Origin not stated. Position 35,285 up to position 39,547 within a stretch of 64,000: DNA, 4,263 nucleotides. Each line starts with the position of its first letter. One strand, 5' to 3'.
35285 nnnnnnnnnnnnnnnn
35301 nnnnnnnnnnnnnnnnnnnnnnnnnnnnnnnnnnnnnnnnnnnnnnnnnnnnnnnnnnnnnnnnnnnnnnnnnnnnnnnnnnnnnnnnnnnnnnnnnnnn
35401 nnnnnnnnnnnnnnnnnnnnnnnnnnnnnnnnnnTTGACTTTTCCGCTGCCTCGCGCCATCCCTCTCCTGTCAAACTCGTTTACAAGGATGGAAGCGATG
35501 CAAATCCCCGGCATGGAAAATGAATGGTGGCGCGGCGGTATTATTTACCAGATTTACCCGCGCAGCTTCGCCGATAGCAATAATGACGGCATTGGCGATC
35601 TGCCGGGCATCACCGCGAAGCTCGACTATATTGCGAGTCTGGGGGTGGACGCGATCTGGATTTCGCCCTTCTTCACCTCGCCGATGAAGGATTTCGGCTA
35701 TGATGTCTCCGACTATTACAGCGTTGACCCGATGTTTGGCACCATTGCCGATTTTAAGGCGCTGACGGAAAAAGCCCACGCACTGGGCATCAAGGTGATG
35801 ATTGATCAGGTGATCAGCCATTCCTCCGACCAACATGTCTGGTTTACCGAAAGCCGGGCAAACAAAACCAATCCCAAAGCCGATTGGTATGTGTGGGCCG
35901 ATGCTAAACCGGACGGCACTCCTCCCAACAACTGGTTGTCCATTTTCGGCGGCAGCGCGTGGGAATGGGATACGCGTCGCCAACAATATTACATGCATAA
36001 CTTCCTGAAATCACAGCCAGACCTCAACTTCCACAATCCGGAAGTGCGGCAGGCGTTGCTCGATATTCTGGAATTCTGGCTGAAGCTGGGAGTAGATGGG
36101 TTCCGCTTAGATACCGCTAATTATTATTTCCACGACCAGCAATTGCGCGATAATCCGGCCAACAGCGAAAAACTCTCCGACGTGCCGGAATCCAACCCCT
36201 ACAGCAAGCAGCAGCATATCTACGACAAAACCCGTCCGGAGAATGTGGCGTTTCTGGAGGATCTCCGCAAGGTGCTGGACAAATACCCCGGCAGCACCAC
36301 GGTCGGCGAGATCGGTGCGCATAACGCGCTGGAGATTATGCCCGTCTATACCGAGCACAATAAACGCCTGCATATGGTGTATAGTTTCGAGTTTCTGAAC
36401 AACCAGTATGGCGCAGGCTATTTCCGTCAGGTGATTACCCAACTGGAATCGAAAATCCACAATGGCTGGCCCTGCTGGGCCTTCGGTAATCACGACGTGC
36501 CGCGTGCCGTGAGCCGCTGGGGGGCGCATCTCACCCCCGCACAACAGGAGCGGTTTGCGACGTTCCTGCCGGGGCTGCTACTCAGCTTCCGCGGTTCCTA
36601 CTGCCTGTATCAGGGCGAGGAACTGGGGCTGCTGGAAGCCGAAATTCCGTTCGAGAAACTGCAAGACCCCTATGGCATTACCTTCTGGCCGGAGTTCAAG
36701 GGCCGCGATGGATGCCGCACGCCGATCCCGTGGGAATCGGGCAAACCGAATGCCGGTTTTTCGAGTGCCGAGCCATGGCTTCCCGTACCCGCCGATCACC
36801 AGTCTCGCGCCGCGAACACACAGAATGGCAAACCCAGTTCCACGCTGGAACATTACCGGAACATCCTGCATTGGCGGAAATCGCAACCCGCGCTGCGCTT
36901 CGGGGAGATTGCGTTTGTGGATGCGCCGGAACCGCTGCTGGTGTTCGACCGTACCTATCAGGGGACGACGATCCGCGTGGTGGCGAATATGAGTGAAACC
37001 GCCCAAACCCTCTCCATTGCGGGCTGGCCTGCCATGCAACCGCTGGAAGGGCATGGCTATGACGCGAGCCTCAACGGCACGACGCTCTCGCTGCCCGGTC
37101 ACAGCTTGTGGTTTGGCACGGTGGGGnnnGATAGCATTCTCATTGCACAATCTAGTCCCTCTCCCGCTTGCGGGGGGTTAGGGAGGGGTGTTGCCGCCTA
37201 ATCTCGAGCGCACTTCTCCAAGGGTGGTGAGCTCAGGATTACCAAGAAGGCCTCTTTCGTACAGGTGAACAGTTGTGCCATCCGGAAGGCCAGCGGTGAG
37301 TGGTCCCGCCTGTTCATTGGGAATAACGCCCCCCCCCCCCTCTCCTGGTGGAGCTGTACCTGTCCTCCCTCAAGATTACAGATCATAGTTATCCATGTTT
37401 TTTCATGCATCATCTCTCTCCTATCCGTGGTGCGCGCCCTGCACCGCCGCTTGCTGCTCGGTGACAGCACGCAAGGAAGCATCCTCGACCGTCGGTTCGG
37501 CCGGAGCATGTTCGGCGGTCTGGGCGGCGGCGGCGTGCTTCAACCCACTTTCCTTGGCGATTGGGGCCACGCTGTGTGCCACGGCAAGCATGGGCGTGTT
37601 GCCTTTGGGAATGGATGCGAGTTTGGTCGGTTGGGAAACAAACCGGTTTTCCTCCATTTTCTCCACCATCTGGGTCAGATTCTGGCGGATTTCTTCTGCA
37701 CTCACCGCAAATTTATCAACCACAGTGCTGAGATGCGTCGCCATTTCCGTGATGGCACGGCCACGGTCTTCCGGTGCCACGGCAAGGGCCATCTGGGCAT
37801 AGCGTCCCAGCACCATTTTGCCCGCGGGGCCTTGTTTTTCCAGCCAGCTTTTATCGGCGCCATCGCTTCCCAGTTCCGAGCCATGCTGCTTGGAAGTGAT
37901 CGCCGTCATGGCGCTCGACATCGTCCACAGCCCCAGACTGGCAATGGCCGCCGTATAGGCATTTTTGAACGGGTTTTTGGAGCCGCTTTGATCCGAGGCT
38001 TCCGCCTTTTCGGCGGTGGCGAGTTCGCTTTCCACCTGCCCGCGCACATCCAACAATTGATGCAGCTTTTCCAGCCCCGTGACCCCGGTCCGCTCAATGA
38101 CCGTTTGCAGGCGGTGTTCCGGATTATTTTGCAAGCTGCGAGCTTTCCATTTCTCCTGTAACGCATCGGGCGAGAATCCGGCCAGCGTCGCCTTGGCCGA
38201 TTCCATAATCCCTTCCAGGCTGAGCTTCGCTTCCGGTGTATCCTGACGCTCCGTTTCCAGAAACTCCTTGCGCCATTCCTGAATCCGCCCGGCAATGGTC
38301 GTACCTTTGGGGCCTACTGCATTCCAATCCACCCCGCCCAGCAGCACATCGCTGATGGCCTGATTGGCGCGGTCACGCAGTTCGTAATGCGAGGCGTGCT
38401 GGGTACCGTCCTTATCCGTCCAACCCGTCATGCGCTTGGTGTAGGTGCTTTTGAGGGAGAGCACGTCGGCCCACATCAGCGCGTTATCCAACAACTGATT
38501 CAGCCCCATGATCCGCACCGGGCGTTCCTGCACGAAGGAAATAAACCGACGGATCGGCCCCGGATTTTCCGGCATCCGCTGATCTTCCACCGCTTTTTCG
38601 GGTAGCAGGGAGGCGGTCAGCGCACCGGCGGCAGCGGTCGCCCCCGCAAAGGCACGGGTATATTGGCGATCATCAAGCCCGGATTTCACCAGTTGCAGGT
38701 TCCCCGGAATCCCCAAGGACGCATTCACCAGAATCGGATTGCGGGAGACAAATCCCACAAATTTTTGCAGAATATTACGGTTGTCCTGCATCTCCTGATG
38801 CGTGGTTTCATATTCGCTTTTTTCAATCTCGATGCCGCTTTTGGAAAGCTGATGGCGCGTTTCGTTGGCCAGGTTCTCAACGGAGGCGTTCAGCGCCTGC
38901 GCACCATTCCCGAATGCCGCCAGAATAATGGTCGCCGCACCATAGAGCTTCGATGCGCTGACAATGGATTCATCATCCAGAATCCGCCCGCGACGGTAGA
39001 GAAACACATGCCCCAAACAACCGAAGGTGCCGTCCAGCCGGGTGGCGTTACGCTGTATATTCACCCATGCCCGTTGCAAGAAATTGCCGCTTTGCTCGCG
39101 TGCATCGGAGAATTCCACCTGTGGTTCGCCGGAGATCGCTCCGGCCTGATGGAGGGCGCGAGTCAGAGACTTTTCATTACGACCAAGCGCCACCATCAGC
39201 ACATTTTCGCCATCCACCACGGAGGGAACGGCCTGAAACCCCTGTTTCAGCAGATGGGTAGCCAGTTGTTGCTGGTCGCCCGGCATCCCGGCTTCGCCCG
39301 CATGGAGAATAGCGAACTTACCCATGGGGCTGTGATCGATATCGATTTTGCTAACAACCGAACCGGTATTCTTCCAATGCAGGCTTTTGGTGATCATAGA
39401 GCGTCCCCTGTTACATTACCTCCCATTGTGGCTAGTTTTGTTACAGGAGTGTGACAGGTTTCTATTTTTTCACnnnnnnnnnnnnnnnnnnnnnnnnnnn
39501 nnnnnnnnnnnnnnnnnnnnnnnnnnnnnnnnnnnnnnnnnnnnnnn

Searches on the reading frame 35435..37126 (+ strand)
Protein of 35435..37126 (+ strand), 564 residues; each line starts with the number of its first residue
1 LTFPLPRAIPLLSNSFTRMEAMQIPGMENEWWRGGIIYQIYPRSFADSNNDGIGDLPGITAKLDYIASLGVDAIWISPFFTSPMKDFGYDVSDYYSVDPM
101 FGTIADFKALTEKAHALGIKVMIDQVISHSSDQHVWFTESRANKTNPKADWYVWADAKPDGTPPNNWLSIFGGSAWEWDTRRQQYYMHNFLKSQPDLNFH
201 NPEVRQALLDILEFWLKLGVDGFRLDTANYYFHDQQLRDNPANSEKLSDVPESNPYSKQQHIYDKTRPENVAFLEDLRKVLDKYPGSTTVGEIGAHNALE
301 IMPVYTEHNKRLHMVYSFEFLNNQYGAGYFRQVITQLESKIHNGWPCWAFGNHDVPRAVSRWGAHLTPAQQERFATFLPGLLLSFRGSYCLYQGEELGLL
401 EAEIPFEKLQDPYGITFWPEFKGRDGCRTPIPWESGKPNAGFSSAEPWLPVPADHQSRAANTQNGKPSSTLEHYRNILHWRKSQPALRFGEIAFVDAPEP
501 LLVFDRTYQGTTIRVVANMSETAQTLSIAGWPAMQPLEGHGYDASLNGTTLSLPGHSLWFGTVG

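Call 6: search_protein_families(library=pfam, proteins=[window:35435-37126:+], max_evalue=0.01)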
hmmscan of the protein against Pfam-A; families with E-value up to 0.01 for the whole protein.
window:35435-37126:+ (564 aa): 3 families
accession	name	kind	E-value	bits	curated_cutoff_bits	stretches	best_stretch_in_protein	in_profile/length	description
PF00128.31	Alpha-amylase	-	7.3e-130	434.6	22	1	39-488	1-444/446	Alpha amylase, catalytic domain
PF11941.14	DUF3459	-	3.8e-06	27.6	22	1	473-558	1-87/90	Domain of unknown function (DUF3459)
PF16657.11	Malt_amylase_C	-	0.0003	21.3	27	1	490-541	1-53/75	Maltogenic Amylase, C-terminal domain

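Call 7: search_protein_families(library=ncbifam, proteins=[window:35435-37126:+], max_evalue=0.01)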
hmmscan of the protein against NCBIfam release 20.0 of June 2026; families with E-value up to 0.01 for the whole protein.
window:35435-37126:+ (564 aa): 38 families (the best 25 are shown)
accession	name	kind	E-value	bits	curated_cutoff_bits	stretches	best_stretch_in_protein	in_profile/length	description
NF051899.1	BetGalacBglAAgro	equivalog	2e-251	835.1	900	1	30-562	1-536/537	beta-galactosidase BglA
TIGR02403.1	trehalose_treC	equivalog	2.9e-115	386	799.05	2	31-409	1-371/544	alpha,alpha-phosphotrehalase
NF008183.0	PRK10933.1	subfamily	2e-101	340.4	535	2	29-402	5-371/551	alpha,alpha-phosphotrehalase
TIGR02456.1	treS_nterm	equivalog_domain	1.5e-96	324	678.35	2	30-322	1-269/539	maltose alpha-D-glucosyltransferase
NF008051.0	PRK10785.1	equivalog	1.4e-38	132.5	568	2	54-238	176-347/607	maltodextrin glucosidase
NF041090.1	Cyc-maltodext_AglB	equivalog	1e-37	130.1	540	1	54-229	62-209/470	cyclomaltodextrinase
NF041321.1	Alpha-amyl_MalA_Halo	equivalog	4.7e-34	117.8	875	1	29-228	254-427/666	alpha-amylase MalA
NF011083.0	PRK14510.1-2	equivalog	4.2e-21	74.2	1322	1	54-229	220-384/1186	bifunctional glycogen debranching protein GlgX/4-alpha-glucanotransferase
TIGR02402.1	trehalose_TreZ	equivalog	2.1e-16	59.3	538.8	1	32-129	92-185/545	malto-oligosyltrehalose trehalohydrolase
NF007060.0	PRK09505.2-5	equivalog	1e-15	56.8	790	1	54-130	232-322/690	alpha-amylase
NF007051.0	PRK09505.1-1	equivalog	4.6e-13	48.1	864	1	54-170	236-366/686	alpha-amylase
NF007059.0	PRK09505.2-4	equivalog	1.4e-12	46.7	865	1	54-130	226-316/683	alpha-amylase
TIGR02401.1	trehalose_TreY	equivalog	2.9e-11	42.4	498.65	1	60-131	19-91/838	malto-oligosyltrehalose synthase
NF008967.0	PRK12313.1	equivalog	1.2e-10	40.4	577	1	37-132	150-247/633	1,4-alpha-glucan branching protein GlgB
NF007052.0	PRK09505.1-2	equivalog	2.9e-10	39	749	1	54-130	226-316/677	alpha-amylase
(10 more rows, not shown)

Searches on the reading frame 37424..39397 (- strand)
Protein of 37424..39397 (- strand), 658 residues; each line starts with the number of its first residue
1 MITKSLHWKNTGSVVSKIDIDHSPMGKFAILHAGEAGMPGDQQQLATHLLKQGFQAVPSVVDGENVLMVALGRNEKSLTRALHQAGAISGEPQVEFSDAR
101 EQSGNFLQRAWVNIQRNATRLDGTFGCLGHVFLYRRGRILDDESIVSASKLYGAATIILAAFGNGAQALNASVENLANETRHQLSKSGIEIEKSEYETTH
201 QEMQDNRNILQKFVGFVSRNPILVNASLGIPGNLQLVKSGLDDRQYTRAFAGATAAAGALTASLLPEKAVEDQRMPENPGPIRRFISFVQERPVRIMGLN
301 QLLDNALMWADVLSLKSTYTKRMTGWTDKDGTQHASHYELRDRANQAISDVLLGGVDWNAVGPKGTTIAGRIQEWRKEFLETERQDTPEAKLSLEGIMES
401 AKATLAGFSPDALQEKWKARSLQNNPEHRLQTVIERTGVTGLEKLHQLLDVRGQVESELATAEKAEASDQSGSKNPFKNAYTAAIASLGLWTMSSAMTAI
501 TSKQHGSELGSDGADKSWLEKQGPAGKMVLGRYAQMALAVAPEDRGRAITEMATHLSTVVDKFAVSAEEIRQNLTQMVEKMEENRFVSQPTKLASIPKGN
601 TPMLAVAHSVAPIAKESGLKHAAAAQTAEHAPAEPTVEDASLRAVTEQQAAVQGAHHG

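Call 6: search_protein_families(library=pfam, proteins=[window:37424-39397:-], max_evalue=0.01)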
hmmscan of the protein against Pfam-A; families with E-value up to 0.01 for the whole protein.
window:37424-39397:- (658 aa): 0 families

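Call 7: search_protein_families(library=ncbifam, proteins=[window:37424-39397:-], max_evalue=0.01)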
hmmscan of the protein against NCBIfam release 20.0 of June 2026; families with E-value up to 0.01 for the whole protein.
window:37424-39397:- (658 aa): 0 families

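Call 20: find_homologous_proteins(query=window:37424-39397:-, max_evalue=0.001)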
Query window:37424-39397:- (658 aa): 3 proteins with E <= 0.001 among 8000 candidates.
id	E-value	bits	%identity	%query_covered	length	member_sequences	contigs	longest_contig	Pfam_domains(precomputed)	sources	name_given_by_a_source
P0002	0.0e+0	1452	100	100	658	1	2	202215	-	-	-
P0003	3.5e-196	671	53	89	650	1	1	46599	-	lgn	-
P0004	1.1e-17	82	28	40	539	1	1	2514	-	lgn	-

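Call 21: find_encoding_contigs(protein=P0003, flank=10000, max_places=4)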
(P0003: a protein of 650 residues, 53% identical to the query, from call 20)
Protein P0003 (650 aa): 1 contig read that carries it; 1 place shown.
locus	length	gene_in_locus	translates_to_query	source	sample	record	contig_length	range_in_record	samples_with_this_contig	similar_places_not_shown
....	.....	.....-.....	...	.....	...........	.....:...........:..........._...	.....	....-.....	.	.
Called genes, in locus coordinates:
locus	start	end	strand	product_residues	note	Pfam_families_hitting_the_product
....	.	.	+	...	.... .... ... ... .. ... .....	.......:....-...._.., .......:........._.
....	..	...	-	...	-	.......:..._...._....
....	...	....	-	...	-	-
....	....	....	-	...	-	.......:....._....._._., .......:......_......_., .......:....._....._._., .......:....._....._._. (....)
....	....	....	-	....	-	-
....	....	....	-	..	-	-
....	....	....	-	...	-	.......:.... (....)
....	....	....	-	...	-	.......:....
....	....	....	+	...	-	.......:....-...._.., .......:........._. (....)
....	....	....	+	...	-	-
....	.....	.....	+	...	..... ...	-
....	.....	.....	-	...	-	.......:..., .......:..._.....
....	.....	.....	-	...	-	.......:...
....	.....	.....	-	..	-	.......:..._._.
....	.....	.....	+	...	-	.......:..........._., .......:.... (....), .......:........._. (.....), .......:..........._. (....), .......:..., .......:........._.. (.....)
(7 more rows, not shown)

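Call 22: find_encoding_contigs(protein=P0004, flank=10000, max_places=4)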
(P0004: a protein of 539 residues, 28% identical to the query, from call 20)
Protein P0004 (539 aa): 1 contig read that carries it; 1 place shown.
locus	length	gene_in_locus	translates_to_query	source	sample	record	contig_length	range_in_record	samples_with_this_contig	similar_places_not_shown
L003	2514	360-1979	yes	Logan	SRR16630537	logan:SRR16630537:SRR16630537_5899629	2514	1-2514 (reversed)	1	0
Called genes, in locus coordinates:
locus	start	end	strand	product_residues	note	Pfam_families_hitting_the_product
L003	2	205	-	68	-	?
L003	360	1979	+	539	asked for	-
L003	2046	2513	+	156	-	?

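Call 59: search_protein_families(library=pfam, proteins=[P0002, P0003, P0004], max_evalue=0.1)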
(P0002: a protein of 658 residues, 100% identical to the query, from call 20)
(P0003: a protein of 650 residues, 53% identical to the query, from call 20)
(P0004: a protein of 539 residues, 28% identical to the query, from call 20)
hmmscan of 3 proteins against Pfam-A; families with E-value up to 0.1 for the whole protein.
P0002 (658 aa): 0 families

P0003 (650 aa): 0 families

P0004 (539 aa): 0 families

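Call 74: search_protein_families(library=pfam, proteins=[P0019, P0020], max_evalue=0.1)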
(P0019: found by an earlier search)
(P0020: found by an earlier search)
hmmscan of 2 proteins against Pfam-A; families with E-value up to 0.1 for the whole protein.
P0019 (751 aa): 0 families

P0020 (808 aa): 1 family
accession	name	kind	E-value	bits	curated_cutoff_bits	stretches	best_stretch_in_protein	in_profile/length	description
PF06761.17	IcmF-related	-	0.0042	17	27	1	64-148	109-197/308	Intracellular multiplication and human macrophage-killing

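Call 80: predict_structure(alignment_id=A5)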
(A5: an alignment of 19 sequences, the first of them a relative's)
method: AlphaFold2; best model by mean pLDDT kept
length: 658 residues; sequences in the alignment: 19
mean_pLDDT: 50.4   pTM: 0.39
mean pLDDT of the five models: 50.4, 50.3, 47.8, 46.3, 44.1
residues with pLDDT >= 90: 0; 70-90: 142; 50-70: 127; < 50: 389
segments of 3 or more residues with pLDDT < 50: 99-102, 107-131, 133-171, 202-204, 206-342, 351-354, 361-366, 384-386, 426-430, 438-516, 561-563, 590-658
pLDDT, mean of each block of 10 residues (from residue 1): 73 81 70 74 79 78 80 77 84 68 49 45 45 47 44 38 36 63 77 60 45 41 32 27 33 35 30 31 35 28 29 29 32 41 51 49 49 56 51 56 56 51 48 50 43 41 40 38 35 32 25 46 68 83 87 73 66 85 70 36 31 31 30 34 40 35
secondary structure, 60 per line:
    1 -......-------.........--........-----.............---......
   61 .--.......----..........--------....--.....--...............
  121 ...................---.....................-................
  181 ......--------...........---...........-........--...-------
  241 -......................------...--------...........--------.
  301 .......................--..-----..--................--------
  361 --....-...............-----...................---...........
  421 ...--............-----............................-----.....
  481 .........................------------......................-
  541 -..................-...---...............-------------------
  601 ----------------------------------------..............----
elements in order (helices of 4 or more, strands of 3 or more residues): E2-7 E15-23 E26-33 H39-51 E55-61 E64-70 H75-84 E93-96 H99-103 H106-139 H143-163 H165-186 H195-205 H209-219 H221-228 H242-263 H281-291 H300-323 H337-352 H363-366 H368-382 H388-406 H410-423 H426-437 H443-470 H476-505 H518-539 H542-559 H567-581 H641-654

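Call 83: fold_search(model_id=the predicted structure, library=pdb)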
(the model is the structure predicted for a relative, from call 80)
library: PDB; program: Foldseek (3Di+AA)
matches with E <= 10: 476; with E <= 0.001: 0
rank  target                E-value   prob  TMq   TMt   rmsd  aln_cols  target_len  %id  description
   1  5gt7_C                2.1e-01  0.47  0.09  0.16  13.6       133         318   15  Crystal Structure of Arg-bound CASTOR1 (released 2017-08-23)
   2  8eki_C                2.2e-01  0.10  0.10  0.09  35.1       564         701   13  CryoEM structure of the Dsl1 complex bound to SNAREs Sec20 and Use1 (released 2023-10-04)
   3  7m4p_A                2.4e-01  0.07  0.07  0.06  29.1       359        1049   11  Multidrug Efflux pump AdeJ with Eravacycline bound (released 2021-05-19)
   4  7psl_A                2.6e-01  0.15  0.08  0.09  25.4       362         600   12  S. cerevisiae Atm1 in MSP1D1 nanodiscs in nucleotide-free state (released 2021-12-29)
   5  3khx_A                3.7e-01  0.54  0.08  0.12   9.6        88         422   18  Crystal structure of Staphylococcus aureus metallopeptidase (Sapep/DapE) in the apo-form (released 2010-07-07)
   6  8deu_A                3.7e-01  0.06  0.08  0.06  27.1       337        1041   12  Cryo-electron microscopy structure of Neisseria gonorrhoeae multidrug efflux pump MtrD with CASP peptide complex (released 2022-09-14)
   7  4ddq_C                4.8e-01  0.30  0.11  0.15  29.0       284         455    9  Structural plasticity of the Bacillus subtilis GyrA homodimer (released 2013-02-13)
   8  7vr1_A                4.8e-01  0.08  0.08  0.08  30.1       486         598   13  Cryo-EM structure of the ATP-binding cassette sub-family D member 1 from Homo sapiens (released 2022-10-26)
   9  5i2c_A                5.0e-01  0.69  0.08  0.17   5.3        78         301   14  Arginine-bound CASTOR1 from Homo sapiens (released 2016-08-10)
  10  5gt7_A                5.0e-01  0.44  0.08  0.16   7.7        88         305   14  Crystal Structure of Arg-bound CASTOR1 (released 2017-08-23)
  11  7vgf_A                5.0e-01  0.12  0.09  0.10  27.2       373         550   13  cryo-EM structure of AMP-PNP bound human ABCB7 (released 2022-02-16)
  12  6ram_B                5.0e-01  0.09  0.08  0.09  27.6       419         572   13  Heterodimeric ABC exporter TmrAB under turnover conditions in asymmetric unlocked return conformation with wider opene (released 2019-07-31)
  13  7pqx_A                5.6e-01  0.13  0.11  0.12  25.4       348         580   14  Structure of CtAtm1 in the inward-facing open conformation (released 2022-08-10)
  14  7pro_A                5.6e-01  0.13  0.11  0.12  26.3       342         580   13  Structure of CtAtm1 in the inward-open with Glutathione-complexed [2Fe-2S] cluster bound (released 2022-08-10)
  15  5gv2_C                5.9e-01  0.41  0.08  0.16   7.3        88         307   14  Crystal structure of Arginine-bound CASTOR1 from Homo sapiens (released 2017-09-06)
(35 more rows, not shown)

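Call 111: search_protein_families(library=phrogs, proteins=[P0002, P0004], max_evalue=0.01)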
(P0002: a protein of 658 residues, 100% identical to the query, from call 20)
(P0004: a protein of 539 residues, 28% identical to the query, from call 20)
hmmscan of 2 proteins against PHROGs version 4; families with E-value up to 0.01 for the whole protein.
P0002 (658 aa): 0 families

P0004 (539 aa): 0 families

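Call 112: search_protein_families(library=padloc, proteins=[P0002, P0004], max_evalue=0.01)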
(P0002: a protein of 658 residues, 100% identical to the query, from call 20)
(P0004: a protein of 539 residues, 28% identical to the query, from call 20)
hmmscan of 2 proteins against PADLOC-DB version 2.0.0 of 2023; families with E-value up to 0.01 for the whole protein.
P0002 (658 aa): 0 families

P0004 (539 aa): 0 families

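Call 114: search_dna_similar(query=P0002, collection=plasmids, mode=protein, max_evalue=0.001, max_rows=10)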
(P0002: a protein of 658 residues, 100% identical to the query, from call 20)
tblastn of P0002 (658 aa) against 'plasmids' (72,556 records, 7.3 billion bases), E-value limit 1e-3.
No match.
